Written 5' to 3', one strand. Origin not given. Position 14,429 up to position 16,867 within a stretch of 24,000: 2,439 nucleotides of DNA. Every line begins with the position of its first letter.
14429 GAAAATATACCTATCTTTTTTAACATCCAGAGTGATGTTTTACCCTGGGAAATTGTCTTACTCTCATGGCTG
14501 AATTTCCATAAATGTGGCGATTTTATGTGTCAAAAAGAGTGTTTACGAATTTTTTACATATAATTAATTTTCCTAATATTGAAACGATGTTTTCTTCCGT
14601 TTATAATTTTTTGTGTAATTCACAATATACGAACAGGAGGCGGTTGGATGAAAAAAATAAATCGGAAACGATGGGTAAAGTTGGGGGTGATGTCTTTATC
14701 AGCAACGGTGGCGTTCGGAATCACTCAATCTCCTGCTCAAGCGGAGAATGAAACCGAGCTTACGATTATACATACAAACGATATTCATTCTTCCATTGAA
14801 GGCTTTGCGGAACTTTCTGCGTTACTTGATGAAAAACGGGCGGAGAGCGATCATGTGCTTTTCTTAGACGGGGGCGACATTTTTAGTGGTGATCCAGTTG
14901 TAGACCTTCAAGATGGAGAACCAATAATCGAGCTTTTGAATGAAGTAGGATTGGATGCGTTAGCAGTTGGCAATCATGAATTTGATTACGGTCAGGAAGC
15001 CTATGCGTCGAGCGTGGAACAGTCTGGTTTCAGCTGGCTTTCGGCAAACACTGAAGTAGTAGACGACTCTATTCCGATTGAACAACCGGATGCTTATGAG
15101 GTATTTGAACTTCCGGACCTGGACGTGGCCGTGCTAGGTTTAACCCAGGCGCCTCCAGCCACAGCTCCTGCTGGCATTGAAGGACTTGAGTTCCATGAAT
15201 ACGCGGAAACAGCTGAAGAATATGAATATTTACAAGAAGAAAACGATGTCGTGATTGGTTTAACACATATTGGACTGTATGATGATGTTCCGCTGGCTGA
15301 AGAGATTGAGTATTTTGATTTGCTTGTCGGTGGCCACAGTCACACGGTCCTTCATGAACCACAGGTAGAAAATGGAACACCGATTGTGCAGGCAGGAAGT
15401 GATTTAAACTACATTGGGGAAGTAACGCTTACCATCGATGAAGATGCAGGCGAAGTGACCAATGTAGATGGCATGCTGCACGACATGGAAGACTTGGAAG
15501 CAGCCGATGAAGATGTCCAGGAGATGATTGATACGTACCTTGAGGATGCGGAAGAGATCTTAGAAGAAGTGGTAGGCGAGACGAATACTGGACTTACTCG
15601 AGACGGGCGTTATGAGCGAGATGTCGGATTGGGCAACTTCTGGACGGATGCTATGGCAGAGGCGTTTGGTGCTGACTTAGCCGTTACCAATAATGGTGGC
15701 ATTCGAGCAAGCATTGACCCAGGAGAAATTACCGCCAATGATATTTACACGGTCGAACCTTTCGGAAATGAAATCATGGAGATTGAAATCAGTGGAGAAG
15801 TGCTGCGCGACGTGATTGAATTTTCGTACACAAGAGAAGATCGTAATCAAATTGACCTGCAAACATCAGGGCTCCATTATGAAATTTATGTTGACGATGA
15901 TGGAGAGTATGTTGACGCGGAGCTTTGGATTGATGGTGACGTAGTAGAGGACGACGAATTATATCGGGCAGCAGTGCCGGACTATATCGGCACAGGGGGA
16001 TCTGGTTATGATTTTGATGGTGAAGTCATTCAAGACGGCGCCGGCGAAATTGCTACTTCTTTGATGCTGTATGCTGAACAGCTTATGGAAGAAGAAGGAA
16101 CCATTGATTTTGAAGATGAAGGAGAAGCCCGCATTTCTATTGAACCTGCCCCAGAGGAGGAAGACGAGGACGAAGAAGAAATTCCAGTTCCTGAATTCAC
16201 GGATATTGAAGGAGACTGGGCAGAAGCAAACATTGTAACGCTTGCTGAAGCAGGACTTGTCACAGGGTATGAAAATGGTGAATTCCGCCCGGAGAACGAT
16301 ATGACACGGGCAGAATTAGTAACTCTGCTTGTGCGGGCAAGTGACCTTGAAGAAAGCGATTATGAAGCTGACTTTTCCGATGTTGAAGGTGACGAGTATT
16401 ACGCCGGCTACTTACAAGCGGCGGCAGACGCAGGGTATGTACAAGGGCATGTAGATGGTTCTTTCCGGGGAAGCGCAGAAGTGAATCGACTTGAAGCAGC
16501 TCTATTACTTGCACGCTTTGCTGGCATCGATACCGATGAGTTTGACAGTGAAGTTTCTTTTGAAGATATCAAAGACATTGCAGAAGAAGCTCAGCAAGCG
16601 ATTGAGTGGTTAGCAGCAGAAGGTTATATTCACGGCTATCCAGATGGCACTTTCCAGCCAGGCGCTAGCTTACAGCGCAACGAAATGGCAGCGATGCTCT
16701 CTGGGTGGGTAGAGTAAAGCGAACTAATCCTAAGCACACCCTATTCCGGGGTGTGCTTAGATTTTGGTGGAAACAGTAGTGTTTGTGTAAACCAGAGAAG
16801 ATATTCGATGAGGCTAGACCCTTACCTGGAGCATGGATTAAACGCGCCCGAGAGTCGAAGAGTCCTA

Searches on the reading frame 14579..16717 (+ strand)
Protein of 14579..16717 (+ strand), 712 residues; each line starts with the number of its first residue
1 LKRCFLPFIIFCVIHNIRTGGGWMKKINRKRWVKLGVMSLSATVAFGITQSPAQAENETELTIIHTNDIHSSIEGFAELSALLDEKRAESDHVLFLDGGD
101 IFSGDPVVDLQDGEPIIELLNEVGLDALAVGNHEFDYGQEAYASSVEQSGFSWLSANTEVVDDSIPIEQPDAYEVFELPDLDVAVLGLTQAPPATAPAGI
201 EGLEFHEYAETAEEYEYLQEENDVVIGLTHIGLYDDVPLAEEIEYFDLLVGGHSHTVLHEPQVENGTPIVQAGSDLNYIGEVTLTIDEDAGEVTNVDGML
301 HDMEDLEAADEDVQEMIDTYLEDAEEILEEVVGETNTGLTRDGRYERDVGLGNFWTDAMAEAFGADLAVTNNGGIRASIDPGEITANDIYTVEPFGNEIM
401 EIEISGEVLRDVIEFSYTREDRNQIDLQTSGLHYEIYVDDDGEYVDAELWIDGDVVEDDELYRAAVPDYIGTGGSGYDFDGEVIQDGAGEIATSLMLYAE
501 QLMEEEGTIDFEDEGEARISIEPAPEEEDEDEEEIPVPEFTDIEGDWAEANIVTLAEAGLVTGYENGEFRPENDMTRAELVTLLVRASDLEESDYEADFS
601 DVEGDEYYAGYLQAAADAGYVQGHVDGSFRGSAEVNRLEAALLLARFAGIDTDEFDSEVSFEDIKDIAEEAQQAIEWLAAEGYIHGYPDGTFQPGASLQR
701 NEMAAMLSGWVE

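Call 89: search_protein_families(library=pfam, proteins=[window:14579-16717:+], max_evalue=0.00001)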
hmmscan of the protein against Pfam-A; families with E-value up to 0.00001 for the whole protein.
window:14579-16717:+ (712 aa): 3 families
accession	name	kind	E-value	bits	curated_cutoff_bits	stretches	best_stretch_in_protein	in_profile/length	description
PF02872.23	5_nucleotid_C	-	2.7e-36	125.5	23.6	1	331-478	1-154/158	5'-nucleotidase, C-terminal domain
PF00395.25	SLH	-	4.9e-32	110.1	20.8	3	540-580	2-43/44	S-layer homology domain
PF00149.33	Metallophos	-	1.7e-13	51.9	21.5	1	62-256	2-190/191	Calcineurin-like phosphoesterase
